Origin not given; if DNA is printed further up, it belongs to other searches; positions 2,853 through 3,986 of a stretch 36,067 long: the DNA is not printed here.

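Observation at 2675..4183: Transposase-less element with ~108-bp terminal inverted repeats and an 11-bp target duplication, carrying only a RES-domain toxin gene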

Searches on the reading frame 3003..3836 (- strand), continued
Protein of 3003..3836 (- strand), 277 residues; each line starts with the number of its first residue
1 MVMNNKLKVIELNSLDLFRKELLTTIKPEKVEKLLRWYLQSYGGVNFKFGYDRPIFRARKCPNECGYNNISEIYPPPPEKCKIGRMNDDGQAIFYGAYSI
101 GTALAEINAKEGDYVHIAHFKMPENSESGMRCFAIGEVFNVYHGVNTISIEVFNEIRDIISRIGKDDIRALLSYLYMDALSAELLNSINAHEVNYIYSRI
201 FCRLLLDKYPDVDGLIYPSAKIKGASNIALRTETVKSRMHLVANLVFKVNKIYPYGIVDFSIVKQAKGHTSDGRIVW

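Call 69: predict_structure(alignment_id=A2)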
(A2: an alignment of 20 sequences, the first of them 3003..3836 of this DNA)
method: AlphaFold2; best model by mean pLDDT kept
length: 277 residues; sequences in the alignment: 20
mean_pLDDT: 79.7   pTM: 0.78
mean pLDDT of the five models: 79.7, 76.4, 76.2, 74.6, 72.7
residues with pLDDT >= 90: 48; 70-90: 182; 50-70: 37; < 50: 10
segments of 3 or more residues with pLDDT < 50: 1-7, 79-81
pLDDT, mean of each block of 10 residues (from residue 1): 46 82 84 86 72 88 91 64 64 85 87 94 78 80 72 79 77 79 69 68 86 85 82 84 93 82 92 88
secondary structure, 60 per line:
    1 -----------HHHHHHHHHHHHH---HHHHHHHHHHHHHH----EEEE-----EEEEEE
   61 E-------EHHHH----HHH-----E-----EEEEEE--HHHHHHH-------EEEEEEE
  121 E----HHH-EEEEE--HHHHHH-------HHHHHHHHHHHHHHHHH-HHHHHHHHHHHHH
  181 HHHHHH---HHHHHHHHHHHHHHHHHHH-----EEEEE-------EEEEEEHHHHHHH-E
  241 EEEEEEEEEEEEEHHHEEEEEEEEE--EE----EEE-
elements in order: H12-24 H28-41 E46-49 E55-61 H70-73 E92-97 H100-106 E114-121 E130-134 H137-142 H150-166 H168-186 H190-208 E214-218 E226-231 H232-238 E240-253 E257-265 E274-276

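Call 73: fold_search(model_id=the predicted structure, library=pdb)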
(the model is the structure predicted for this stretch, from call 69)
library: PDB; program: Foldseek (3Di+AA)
matches with E <= 10: 190; with E <= 0.001: 0
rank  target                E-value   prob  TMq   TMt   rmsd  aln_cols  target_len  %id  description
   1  9r35_A                2.5e-03  0.96  0.27  0.48  12.7       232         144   10  Crystal structure of the Pseudomonas putida Xre-RES toxin-antitoxin complex bound to promoter DNA (released 2025-08-20)
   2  9r35_D                3.2e-03  0.96  0.29  0.51  12.3       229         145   10  Crystal structure of the Pseudomonas putida Xre-RES toxin-antitoxin complex bound to promoter DNA (released 2025-08-20)
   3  6d0i_A                4.5e-03  0.96  0.33  0.50   7.1       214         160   13  ParT: Prs ADP-ribosylating toxin bound to cognate antitoxin ParS. L48M ParT, SeMet-substituted complex. (released 2019-01-09)
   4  6d0h_A                7.4e-03  0.94  0.32  0.49   7.1       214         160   13  ParT: Prs ADP-ribosylating toxin bound to cognate antitoxin ParS (released 2019-01-09)
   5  6d0i_C                8.9e-03  0.91  0.30  0.47   8.8       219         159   12  ParT: Prs ADP-ribosylating toxin bound to cognate antitoxin ParS. L48M ParT, SeMet-substituted complex. (released 2019-01-09)
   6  6gw6_A                2.0e-02  0.82  0.27  0.47   9.2       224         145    9  Structure of the Pseudomonas putida RES-Xre toxin-antitoxin complex (released 2018-10-24)
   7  6d0h_C                2.2e-02  0.90  0.32  0.50   6.8       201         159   12  ParT: Prs ADP-ribosylating toxin bound to cognate antitoxin ParS (released 2019-01-09)
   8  8gug_A                2.4e-02  0.85  0.29  0.47   9.9       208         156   12  Structure of VPA0770 toxin bound to VPA0769 antitoxin in Vibrio parahaemolyticus (released 2023-07-26)
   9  2fyh_MODEL_1_A        7.2e-01  0.01  0.09  0.12  19.9       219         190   14  Solution structure of the 2'-5' RNA ligase-like protein from Pyrococcus furiosus (released 2007-02-20)
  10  7u5g_H                1.0e+00  0.04  0.10  0.11   9.2        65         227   11  ACS122 Fab (released 2022-11-02)
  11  9o3d_H                1.2e+00  0.03  0.08  0.10   9.1        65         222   11  Crystal structure of broadly neutralizing antibody HEPC108 in complex with Hepatitis C virus envelope glycoprotein E2  (released 2026-01-21)
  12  9o3d_I                1.2e+00  0.03  0.09  0.10   9.0        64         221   11  Crystal structure of broadly neutralizing antibody HEPC108 in complex with Hepatitis C virus envelope glycoprotein E2  (released 2026-01-21)
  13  4obb_A                1.2e+00  0.02  0.09  0.08  17.1       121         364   10  The crystal structure of a solute-binding protein from Anabaena variabilis ATCC 29413 in complex with (3S)-3-methyl-2- (released 2014-03-19)
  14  4ktd_H                1.3e+00  0.03  0.09  0.11   9.6        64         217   11  Fab fragment of HIV vaccine-elicited CD4bs-directed antibody, GE136, from non-human primate (released 2014-02-05)
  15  7po5_H                1.5e+00  0.03  0.09  0.17   9.1        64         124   14  Human coronavirus OC43 spike glycoprotein ectodomain in complex with the 47C9 antibody Fab fragment (released 2022-04-20)
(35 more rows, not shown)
